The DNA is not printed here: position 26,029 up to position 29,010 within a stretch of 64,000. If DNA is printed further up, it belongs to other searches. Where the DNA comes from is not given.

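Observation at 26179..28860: NLR-like fusion: N-terminal LRR (ribonuclease-inhibitor type) plus KAP-family P-loop NTPase with intramembrane insert. Candidate single-gene defence/abortive-infection module.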

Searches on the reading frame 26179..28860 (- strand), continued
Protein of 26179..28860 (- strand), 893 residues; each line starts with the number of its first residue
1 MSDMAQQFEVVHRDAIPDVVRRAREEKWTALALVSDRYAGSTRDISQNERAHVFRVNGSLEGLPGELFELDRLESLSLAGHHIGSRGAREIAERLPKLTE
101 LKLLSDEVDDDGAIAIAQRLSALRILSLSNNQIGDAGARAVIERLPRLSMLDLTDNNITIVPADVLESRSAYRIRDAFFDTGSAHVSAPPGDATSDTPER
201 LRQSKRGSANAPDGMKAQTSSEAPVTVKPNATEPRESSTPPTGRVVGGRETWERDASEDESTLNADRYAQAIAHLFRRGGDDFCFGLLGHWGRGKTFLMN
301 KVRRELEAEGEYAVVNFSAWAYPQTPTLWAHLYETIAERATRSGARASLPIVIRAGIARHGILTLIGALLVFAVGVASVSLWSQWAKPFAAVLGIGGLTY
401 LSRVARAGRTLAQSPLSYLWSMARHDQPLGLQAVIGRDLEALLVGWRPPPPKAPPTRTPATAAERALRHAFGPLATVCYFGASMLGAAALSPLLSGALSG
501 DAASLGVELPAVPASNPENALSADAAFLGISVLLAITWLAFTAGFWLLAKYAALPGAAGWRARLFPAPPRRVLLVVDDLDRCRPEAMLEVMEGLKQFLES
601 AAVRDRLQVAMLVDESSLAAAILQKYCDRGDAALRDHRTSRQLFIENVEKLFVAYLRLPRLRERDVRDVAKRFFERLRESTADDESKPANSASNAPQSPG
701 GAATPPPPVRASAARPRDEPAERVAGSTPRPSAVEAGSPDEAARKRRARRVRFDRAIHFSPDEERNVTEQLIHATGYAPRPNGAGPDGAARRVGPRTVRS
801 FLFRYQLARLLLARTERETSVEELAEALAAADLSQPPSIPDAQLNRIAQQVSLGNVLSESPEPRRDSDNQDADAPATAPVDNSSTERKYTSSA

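Call 92: find_homologous_proteins(query=L069:9431-12157:+, max_evalue=1e-10)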
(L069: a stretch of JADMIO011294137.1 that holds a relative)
Query L069:9431-12157:+ (909 aa): 129 proteins with E <= 1e-10 among 8000 candidates; the best 120 are listed.
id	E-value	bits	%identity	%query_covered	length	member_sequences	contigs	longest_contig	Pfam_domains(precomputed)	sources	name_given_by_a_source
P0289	0.0e+0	1659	82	100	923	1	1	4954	PF07693.21,PF12799.14,PF13855.13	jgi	jgi:hypothetical protein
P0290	0.0e+0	1657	82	100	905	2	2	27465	PF13516.13,PF07693.21,PF12799.14,PF13855.13,PF23211.1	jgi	jgi:Leucine-rich repeat (LRR) protein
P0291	0.0e+0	1631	81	100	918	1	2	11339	PF07693.21,PF12799.14,PF13855.13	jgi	jgi:Leucine-rich repeat (LRR) protein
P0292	0.0e+0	1541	79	99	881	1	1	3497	PF07693.21,PF12799.14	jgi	jgi:hypothetical protein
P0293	0.0e+0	1405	71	100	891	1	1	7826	PF07693.21,PF12799.14,PF13855.13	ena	-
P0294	0.0e+0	1404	70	100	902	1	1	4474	PF07693.21,PF12799.14,PF13855.13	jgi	jgi:hypothetical protein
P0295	0.0e+0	1345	68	100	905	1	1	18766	PF13516.13,PF07693.21,PF12799.14,PF13855.13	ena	-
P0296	0.0e+0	1331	69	100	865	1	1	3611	PF13516.13,PF07693.21,PF12799.14,PF13855.13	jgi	jgi:hypothetical protein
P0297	0.0e+0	1315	68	100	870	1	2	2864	PF07693.21,PF12799.14,PF13855.13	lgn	-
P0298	0.0e+0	1176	58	100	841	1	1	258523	PF07693.21,PF12799.14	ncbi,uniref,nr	ncbi:hypothetical protein FAM09_25140 [Niastella caeni]|uniref:KAP NTPase domain-containing protein 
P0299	0.0e+0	1168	61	100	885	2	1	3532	PF07693.21,PF12799.14,PF13855.13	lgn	-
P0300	0.0e+0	1029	55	100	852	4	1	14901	PF07693.21,PF12799.14,PF13855.13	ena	-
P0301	0.0e+0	1028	55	100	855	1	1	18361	PF07693.21,PF12799.14,PF13855.13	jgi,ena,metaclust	metaclust:\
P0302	0.0e+0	1027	55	100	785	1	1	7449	PF07693.21,PF12799.14,PF13855.13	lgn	-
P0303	4.8e-291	986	72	68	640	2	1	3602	PF07693.21,PF12799.14,PF13855.13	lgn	-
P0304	4.0e-288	976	53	100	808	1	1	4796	PF07693.21,PF12799.14,PF13855.13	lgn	-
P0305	1.9e-271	921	53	100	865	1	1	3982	PF07693.21,PF12799.14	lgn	-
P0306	8.3e-256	869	49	99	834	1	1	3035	PF07693.21,PF12799.14,PF13855.13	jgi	-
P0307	1.3e-254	866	51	100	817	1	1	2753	PF07693.21,PF12799.14,PF13855.13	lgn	-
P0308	2.2e-252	858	67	64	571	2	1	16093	PF07693.21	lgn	-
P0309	9.0e-252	856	68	63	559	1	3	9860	PF07693.21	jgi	jgi:hypothetical protein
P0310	2.2e-222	759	59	63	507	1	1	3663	PF07693.21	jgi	jgi:hypothetical protein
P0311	4.8e-221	754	60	63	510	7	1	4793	PF07693.21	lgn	-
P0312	6.2e-200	685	42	100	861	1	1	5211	PF23598.2,PF07693.21,PF12799.14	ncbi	-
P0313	9.5e-183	628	41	99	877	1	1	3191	PF07693.21,PF12799.14,PF13855.13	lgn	-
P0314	1.1e-173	598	40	99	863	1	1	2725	PF07693.21,PF12799.14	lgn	-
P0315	1.6e-167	577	38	100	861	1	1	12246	PF07693.21,PF12799.14,PF13855.13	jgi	jgi:Leucine-rich repeat (LRR) protein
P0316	7.4e-166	572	40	89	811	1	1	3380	PF14580.13,PF07693.21,PF12799.14,PF13855.13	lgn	-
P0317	5.1e-123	430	36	86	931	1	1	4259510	PF07693.21,PF12799.14,PF13855.13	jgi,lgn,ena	-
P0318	2.2e-119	418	35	89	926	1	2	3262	PF07693.21,PF12799.14,PF13855.13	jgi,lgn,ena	-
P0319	3.5e-103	365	33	72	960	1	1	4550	PF23598.2,PF14580.13,PF07693.21,PF12799.14,PF13855.13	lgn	-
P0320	5.6e-92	327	33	79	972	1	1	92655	PF23598.2,PF14580.13,PF07693.21,PF12799.14,PF13855.13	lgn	-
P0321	8.2e-69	251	37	55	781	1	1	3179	PF07693.21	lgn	-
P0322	2.4e-65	239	31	61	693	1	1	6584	PF07693.21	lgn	-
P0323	7.2e-64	234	31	58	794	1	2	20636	PF18885.7,PF07693.21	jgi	jgi:KAP family P-loop domain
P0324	3.3e-61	226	29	60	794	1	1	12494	PF07693.21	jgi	jgi:hypothetical protein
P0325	4.8e-61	225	34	58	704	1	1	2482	PF02861.26,PF07693.21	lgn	-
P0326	5.2e-61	225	30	64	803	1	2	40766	PF18885.7,PF07693.21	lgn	-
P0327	5.9e-61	225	31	64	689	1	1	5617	PF02861.26,PF07693.21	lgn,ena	-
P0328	7.5e-60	221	32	57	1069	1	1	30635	PF07693.21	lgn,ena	-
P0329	2.0e-59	220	36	53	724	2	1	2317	PF07693.21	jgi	-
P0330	3.1e-59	219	32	54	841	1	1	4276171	PF07693.21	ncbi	-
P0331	7.2e-59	218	31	63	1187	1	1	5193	PF07693.21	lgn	-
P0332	4.6e-58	215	32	54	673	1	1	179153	PF02861.26,PF07693.21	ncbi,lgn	-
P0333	1.2e-57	214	33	51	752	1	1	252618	PF07693.21,PF24883.3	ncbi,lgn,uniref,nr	ncbi:P-loop NTPase fold protein [Tenacibaculum larymnensis]|uniref:KAP family NTPase n=1 Tax=Tenacib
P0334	1.3e-57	214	31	61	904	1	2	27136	PF07693.21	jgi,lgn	jgi:hypothetical protein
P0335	4.4e-57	212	30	62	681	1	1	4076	PF07693.21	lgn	-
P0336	1.4e-56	210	31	56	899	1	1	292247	PF07693.21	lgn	-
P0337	2.1e-56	210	30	64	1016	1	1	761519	PF07693.21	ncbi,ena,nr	nr:P-loop NTPase fold protein [uncultured Fluviicola sp.]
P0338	3.6e-55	206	33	51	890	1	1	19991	PF01878.25,PF07693.21,PF24883.3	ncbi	-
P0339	7.1e-55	205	33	55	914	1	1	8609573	PF07693.21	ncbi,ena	-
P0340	1.2e-54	204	28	64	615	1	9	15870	PF07693.21,PF00364.29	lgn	-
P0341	3.4e-54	202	32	57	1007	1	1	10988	PF07693.21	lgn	-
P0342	4.0e-54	202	31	63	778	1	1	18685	PF07693.21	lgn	-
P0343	4.3e-54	202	33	51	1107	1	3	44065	PF07693.21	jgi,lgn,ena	jgi:hypothetical protein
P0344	4.7e-54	202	31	59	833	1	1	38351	PF07693.21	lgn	-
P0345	1.2e-53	201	31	59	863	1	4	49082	PF07693.21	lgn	-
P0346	4.2e-53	199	32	52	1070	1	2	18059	PF07693.21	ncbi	-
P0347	1.1e-52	197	31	57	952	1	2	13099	PF02861.26,PF11638.14,PF07693.21,PF08937.17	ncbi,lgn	-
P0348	1.6e-52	197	32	55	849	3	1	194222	PF07693.21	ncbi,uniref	ncbi:P-loop NTPase fold protein [Fulvivirga sp.]|uniref:P-loop NTPase fold protein n=1 Tax=Fulvivirg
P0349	1.8e-52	197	30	52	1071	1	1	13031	PF07693.21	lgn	-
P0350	4.0e-52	196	30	51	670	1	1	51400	PF07693.21,PF00072.31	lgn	-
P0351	1.4e-51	194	35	49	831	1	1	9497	PF07693.21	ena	-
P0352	3.7e-51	192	31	57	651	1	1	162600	PF07693.21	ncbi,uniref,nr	ncbi:P-loop NTPase fold protein [Chryseolinea lacunae]|uniref:KAP NTPase domain-containing protein n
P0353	5.1e-51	192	33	54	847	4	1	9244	PF07693.21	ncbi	-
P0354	5.4e-51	192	27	76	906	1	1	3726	PF07693.21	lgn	-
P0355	1.3e-50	191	29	60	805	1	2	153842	PF07693.21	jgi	jgi:hypothetical protein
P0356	3.2e-50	189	29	62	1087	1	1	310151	PF18885.7,PF07693.21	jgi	jgi:hypothetical protein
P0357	8.5e-50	188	34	53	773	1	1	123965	PF07693.21,PF13676.12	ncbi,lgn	-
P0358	9.9e-50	188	30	63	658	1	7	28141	PF07693.21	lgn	-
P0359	4.6e-49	185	31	51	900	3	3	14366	PF07693.21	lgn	-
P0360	5.1e-49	185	32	52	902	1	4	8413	PF07693.21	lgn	-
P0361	7.7e-49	185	28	61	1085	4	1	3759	PF23598.2,PF14580.13,PF07693.21,PF00560.40,PF12799.14,PF13855.13,PF23211.1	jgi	jgi:Leucine-rich repeat (LRR) protein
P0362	3.2e-48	183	29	58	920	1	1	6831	PF00270.36,PF07693.21,PF00004.36,PF04851.22,PF13191.13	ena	-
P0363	1.3e-47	181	32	57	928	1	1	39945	PF07693.21,PF13676.12,PF01471.24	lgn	-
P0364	4.0e-47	179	31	53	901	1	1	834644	PF07693.21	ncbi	-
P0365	4.1e-47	179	29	56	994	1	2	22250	PF07693.21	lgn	-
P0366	5.1e-47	179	30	60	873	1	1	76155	PF07693.21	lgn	-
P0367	5.2e-47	179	29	67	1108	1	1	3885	PF07693.21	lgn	-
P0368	1.3e-46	177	33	51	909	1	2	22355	PF07693.21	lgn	-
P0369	2.4e-46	177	30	51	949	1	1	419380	PF07693.21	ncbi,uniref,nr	ncbi:P-loop NTPase fold protein [Niastella populi]|uniref:KAP NTPase domain-containing protein n=1 T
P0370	1.3e-45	174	30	76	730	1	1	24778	PF23598.2,PF07693.21,PF00560.40,PF12799.14,PF13855.13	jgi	-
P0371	2.6e-45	173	30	60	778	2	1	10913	PF18885.7,PF07693.21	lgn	-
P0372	6.0e-45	172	29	57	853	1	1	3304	PF07693.21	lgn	-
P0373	1.4e-44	171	28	58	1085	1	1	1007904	PF07693.21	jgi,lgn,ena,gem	-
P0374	2.5e-44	170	27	54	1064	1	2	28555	PF07693.21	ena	-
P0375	9.1e-44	168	29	60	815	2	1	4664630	PF07693.21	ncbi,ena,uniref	ncbi:P-loop NTPase fold protein [Roseivirga sp.]|uniref:P-loop NTPase fold protein n=1 Tax=Roseivirg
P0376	1.4e-43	167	33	50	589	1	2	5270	PF07693.21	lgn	-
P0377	1.5e-43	167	30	57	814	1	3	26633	PF07693.21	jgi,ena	-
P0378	4.6e-43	166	29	51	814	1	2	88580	PF07693.21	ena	-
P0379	5.5e-43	165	29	61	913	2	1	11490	PF07693.21,PF00271.38,PF04851.22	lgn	-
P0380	7.2e-43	165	32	51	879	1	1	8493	PF07693.21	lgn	-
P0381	8.7e-43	165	28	65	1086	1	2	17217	PF07693.21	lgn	-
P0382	1.6e-42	164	31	52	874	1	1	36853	PF07693.21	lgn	-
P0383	4.9e-42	162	33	49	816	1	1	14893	PF07693.21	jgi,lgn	jgi:hypothetical protein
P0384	2.7e-41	160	30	51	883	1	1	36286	PF07693.21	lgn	-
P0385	2.7e-41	160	32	51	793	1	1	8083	PF07693.21,PF24883.3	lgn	-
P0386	8.2e-41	158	31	48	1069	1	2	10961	PF07693.21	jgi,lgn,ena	-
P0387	1.1e-39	154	28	51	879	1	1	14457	PF07693.21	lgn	-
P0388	1.2e-39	154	31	52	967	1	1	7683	PF07693.21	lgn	-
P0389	7.3e-39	152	27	58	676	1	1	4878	PF07693.21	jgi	jgi:hypothetical protein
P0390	5.4e-38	149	32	51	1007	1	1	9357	PF07693.21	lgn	-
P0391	2.2e-36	144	29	51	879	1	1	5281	PF07693.21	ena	-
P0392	3.5e-36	143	28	51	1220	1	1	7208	PF07693.21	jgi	jgi:hypothetical protein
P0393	4.1e-36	143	26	65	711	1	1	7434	PF23598.2,PF13516.13,PF14580.13,PF07693.21,PF00560.40,PF12799.14,PF13855.13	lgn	-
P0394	3.4e-35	140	28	50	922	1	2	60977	PF07693.21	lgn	-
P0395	2.2e-34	137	27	51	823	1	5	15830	PF07693.21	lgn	-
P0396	2.3e-33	134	31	51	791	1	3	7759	PF07693.21,PF24883.3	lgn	-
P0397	1.7e-32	131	29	51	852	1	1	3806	PF07693.21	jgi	jgi:hypothetical protein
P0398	5.0e-32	129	28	54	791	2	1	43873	PF07693.21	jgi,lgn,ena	-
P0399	1.1e-28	118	29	41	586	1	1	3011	PF07693.21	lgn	-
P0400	1.3e-26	111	28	41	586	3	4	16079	PF07693.21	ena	-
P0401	6.5e-25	106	31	34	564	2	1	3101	PF07693.21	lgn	-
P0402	2.3e-24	104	30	39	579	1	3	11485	PF07693.21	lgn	-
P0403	3.5e-24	103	30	39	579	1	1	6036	PF07693.21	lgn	-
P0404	3.7e-24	103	30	39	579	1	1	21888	PF07693.21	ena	-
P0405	8.6e-24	102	30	39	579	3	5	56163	PF07693.21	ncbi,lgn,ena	-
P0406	9.1e-24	102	30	41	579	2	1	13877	PF07693.21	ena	-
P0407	9.4e-24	102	29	41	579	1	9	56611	PF07693.21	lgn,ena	-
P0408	1.0e-23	102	30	39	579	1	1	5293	PF07693.21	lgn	-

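Call 93: find_encoding_contigs(protein=P0298, flank=10000, max_places=1)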
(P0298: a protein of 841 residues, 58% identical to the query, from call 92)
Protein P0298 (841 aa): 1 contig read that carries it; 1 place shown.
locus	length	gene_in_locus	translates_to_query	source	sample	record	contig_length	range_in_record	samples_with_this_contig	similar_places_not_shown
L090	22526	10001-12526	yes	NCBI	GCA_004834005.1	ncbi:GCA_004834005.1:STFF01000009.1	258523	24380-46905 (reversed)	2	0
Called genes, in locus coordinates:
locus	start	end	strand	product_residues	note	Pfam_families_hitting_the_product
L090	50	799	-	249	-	PF00196:GerE (weak)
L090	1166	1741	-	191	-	-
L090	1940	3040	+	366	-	PF01784:DUF34_NIF3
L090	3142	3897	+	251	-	PF02591:Zn_ribbon_9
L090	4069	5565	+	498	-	PF13181:TPR_8 (faint), PF13424:TPR_12 (faint), PF00515:TPR_1 (faint)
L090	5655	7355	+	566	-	PF02463:SMC_N, PF13175:AAA_15 (weak), PF13476:AAA_23, PF13304:AAA_21 (faint)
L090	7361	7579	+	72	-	-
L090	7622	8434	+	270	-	PF00106:adh_short, PF13561:adh_short_C2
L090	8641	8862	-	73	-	PF11387:DUF2795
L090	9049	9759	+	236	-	PF00005:ABC_tran, PF02463:SMC_N, PF13304:AAA_21 (faint)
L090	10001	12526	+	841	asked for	PF12799:LRR_4 (faint), PF07693:KAP_NTPase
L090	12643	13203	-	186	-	PF01923:Cob_adeno_trans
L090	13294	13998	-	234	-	PF00005:ABC_tran, PF13304:AAA_21 (faint)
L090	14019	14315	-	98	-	PF02686:GatC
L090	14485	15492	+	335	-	PF00579:tRNA-synt_1b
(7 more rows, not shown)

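Call 94: find_encoding_contigs(protein=P0320, flank=10000, max_places=1)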
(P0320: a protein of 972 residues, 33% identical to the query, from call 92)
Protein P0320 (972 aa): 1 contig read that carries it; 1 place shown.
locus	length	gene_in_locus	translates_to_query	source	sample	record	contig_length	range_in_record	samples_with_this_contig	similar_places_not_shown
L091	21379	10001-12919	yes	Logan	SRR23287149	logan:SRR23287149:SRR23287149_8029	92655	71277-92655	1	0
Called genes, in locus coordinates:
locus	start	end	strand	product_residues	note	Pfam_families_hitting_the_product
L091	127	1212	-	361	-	PF25919:BSH_CusB (faint), PF25917:BSH_RND (weak), PF25973:BSH_CzcB, PF25881:HH_YBHG (weak), PF25885:HH_EMRA (faint), PF25893:HH_CzcB (weak), PF25975:CzcB_C (faint)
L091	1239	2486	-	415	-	PF12704:MacB_PCD, PF02687:FtsX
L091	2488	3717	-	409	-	PF12704:MacB_PCD, PF02687:FtsX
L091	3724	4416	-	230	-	PF02463:SMC_N (weak), PF00005:ABC_tran, PF13304:AAA_21 (faint)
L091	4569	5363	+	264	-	-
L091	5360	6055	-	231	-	PF02463:SMC_N (faint), PF00005:ABC_tran, PF13304:AAA_21 (weak)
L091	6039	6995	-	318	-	-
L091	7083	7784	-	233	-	-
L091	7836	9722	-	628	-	PF00005:ABC_tran, PF02463:SMC_N (faint), PF13476:AAA_23 (faint), PF13304:AAA_21 (faint), PF13401:AAA_22 (faint), PF12848:ABC_tran_Xtn, PF00005:ABC_tran, PF16326:ABC_tran_CTD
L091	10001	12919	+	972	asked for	PF12799:LRR_4 (faint), PF13855:LRR_8 (faint), PF14580:LRR_9 (faint), PF23598:LRR_14, PF07693:KAP_NTPase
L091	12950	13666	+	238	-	PF13442:Cytochrome_CBB3 (faint), PF07635:PSCyt1 (faint)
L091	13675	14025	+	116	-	-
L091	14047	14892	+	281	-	PF19089:DUF5777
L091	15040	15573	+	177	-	PF10543:ORF6N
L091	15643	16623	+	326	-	PF00034:Cytochrom_C, PF13442:Cytochrome_CBB3 (weak)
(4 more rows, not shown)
